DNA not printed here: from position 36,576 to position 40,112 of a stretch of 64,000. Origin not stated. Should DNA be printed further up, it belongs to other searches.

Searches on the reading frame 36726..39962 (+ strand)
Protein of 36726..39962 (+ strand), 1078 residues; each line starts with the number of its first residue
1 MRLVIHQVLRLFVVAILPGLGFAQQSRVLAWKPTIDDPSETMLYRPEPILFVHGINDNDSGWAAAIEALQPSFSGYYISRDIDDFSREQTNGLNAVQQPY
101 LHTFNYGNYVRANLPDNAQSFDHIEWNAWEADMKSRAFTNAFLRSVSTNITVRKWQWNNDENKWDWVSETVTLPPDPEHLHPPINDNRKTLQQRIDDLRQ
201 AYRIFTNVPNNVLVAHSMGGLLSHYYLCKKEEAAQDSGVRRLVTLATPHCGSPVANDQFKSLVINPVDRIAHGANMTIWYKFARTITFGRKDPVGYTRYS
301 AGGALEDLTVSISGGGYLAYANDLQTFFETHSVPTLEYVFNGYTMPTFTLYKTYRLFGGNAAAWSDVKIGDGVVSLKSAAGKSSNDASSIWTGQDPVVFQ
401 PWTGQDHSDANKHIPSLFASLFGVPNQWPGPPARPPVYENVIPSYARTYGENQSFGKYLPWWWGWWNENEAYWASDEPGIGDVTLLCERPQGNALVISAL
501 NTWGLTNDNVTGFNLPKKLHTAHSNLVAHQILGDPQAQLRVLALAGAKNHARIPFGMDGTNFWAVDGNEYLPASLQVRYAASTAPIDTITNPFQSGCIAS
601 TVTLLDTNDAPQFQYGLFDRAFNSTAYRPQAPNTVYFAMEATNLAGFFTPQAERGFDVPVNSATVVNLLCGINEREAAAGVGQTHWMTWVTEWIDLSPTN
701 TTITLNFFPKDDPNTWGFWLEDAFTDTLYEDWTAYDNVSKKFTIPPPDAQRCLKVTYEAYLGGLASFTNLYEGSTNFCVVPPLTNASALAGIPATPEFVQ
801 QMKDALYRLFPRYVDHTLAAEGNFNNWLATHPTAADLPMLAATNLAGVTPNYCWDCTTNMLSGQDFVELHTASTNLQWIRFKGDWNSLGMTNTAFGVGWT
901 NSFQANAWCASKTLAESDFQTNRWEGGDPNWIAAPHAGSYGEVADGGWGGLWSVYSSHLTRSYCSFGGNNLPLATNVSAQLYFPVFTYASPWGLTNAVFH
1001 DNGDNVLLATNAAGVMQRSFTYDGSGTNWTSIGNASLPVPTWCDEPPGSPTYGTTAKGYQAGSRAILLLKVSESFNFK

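Call 69: search_protein_families(library=pfam, proteins=[window:36726-39962:+])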
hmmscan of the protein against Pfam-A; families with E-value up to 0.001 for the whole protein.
window:36726-39962:+ (1078 aa): 4 families
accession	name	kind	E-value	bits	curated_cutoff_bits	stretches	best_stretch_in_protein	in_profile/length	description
PF07819.20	PGAP1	-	2.3e-08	34.5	24.3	1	186-269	67-149/233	PGAP1-like alpha/beta domain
PF00561.26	Abhydrolase_1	-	4.2e-06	27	25.8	1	207-250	67-103/245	alpha/beta hydrolase fold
PF02450.21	LCAT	-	8.8e-06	25.6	21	1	211-260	123-173/392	Lecithin:cholesterol acyltransferase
PF06028.17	DUF915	-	0.00074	19.4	22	0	185-256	83-150/255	Alpha/beta hydrolase of unknown function (DUF915)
